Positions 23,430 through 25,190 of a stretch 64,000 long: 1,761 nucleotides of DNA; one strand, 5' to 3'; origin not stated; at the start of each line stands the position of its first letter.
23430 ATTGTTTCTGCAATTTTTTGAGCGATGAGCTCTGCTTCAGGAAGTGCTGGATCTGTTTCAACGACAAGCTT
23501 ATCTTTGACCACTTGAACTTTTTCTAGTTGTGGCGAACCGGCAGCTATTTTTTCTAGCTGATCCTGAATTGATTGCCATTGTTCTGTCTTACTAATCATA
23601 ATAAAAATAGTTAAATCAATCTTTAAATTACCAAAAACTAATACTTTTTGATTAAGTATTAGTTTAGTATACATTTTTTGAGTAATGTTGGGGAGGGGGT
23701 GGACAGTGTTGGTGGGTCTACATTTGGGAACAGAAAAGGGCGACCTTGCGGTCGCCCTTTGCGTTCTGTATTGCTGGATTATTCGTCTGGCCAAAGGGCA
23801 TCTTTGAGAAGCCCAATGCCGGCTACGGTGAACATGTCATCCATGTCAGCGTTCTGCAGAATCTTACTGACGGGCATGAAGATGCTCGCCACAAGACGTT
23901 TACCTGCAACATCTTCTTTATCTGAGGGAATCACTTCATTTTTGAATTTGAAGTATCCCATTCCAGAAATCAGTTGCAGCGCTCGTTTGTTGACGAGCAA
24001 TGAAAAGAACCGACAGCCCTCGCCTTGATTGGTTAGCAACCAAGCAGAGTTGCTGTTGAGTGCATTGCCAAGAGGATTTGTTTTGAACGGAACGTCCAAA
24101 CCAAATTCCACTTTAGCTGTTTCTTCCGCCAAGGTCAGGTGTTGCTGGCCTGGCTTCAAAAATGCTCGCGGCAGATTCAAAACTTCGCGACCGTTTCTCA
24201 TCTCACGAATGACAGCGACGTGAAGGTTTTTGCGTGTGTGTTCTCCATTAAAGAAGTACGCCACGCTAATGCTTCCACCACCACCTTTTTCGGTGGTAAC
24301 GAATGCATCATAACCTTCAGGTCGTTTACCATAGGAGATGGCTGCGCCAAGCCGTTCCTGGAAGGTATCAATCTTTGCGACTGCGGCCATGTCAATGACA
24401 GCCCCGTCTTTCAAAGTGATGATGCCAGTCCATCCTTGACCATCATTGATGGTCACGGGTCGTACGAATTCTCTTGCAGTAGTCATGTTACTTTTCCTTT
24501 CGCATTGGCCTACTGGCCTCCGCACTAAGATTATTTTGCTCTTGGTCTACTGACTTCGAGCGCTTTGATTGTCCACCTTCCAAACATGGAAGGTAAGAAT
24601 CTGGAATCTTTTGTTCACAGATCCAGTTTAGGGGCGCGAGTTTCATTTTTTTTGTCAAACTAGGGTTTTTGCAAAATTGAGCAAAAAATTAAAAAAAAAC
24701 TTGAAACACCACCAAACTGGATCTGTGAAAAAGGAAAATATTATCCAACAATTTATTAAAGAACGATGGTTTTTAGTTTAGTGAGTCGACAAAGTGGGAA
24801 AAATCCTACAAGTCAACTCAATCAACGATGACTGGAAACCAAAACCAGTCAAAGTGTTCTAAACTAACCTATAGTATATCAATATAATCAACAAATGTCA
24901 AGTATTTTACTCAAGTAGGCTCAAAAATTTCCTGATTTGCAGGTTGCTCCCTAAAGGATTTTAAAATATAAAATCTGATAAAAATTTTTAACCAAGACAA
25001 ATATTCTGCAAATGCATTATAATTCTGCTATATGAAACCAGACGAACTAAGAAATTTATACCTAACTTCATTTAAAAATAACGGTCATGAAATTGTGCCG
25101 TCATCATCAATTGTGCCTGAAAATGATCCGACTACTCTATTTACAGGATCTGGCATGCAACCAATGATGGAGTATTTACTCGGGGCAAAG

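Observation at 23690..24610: Sharp G+C island around the 235-aa gene in a very AT-rich neighbourhood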

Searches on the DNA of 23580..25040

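Call 50: search_rna_families(source=window, start=23600, end=25040, threshold=evalue, max_evalue=10)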
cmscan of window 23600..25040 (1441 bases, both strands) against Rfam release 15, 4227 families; matches with E-value up to 10: 25.
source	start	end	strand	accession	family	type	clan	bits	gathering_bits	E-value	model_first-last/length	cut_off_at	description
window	23601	23770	-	RF01808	MicX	Gene; sRNA;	-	41.7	75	1.9e-07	1-194/194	no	MicX Vibrio cholerae sRNA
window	24601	24748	+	RF04112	MIR5512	Gene; miRNA;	-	31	139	0.0017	1-132/132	no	MIR5512 microRNA precursor family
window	24607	24734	-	RF04112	MIR5512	Gene; miRNA;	-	28.4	139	0.0083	1-132/132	no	MIR5512 microRNA precursor family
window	24605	24738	-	RF04134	MIR7504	Gene; miRNA;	-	27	83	0.038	1-124/124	no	MIR7504 microRNA precursor family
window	24614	24729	-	RF04099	MIR837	Gene; miRNA;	-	26.5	117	0.011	1-122/122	no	MIR837 microRNA precursor family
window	24612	24732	+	RF04174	MIR4208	Gene; miRNA;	-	26.2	140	0.23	1-191/191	no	MIR4208 microRNA precursor family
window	24601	24740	-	RF04174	MIR4208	Gene; miRNA;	-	26.1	140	0.24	1-191/191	no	MIR4208 microRNA precursor family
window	24614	24729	+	RF03594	mir-3817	Gene; miRNA;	-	25.7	90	0.026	1-89/89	no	mir-3817 microRNA precursor family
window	24613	24734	-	RF04211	MIR5185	Gene; miRNA;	-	24.6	101.7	0.05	1-111/111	no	MIR5185 microRNA precursor family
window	24614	24729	+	RF04099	MIR837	Gene; miRNA;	-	24.3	117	0.045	1-122/122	no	MIR837 microRNA precursor family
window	24610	24733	+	RF04134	MIR7504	Gene; miRNA;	-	22.3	83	0.54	1-124/124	no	MIR7504 microRNA precursor family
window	23730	23888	-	RF00077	SraB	Gene; sRNA;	-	22.1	130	0.11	1-169/169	no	SraB RNA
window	24611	24732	+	RF04128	MIR8562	Gene; miRNA;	-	22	211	0.22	1-242/242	no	MIR8562 microRNA precursor family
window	24617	24728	+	RF03621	MIR4245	Gene; miRNA;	-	21.5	74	0.8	1-128/128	no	MIR4245 microRNA precursor family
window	24617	24727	-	RF01859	Phe_leader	Cis-reg; leader;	-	21.2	55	1.2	1-125/125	no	Phenylalanine leader peptide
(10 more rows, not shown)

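Call 104: search_rna_families(source=window, start=23580, end=23800, threshold=evalue, max_evalue=0.001, show_alignments=1)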
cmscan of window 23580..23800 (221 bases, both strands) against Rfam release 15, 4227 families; matches with E-value up to 0.001: 1.
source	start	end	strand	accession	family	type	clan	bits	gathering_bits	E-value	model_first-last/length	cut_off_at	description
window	23601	23770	-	RF01808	MicX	Gene; sRNA;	-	41.7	75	2.9e-08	1-194/194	no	MicX Vibrio cholerae sRNA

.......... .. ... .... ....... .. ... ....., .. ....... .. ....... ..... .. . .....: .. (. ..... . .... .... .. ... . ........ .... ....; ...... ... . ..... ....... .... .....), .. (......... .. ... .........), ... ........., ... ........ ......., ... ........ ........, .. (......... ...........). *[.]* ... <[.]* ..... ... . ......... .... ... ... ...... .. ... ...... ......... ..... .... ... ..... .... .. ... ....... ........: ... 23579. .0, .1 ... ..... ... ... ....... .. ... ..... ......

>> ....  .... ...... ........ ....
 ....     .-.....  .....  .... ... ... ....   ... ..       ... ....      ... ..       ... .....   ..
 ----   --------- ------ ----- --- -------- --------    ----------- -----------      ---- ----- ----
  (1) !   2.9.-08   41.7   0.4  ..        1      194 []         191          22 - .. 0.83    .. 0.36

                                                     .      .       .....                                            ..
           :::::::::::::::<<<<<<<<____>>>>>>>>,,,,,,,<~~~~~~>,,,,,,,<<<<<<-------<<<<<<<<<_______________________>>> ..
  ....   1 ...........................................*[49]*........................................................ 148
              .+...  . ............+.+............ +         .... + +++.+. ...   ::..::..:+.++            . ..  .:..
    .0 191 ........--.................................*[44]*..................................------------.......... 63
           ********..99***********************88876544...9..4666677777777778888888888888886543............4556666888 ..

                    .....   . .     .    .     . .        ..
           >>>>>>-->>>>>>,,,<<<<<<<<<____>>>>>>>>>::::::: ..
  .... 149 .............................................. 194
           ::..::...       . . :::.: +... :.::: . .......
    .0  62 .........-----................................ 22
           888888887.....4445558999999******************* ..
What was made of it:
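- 23729..23766 (-): Intrinsic terminator: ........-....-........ inside an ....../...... extension, followed by UUUUCUGUU. An Rfam MicX sub-threshold hit here rests on a near-identical hairpin and is judged a coincidence (call 104).
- Tried and rejected: The Rfam MicX match (41.7 bits, below the cut-off of 75) is judged a coincidence of terminator hairpins (call 104).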
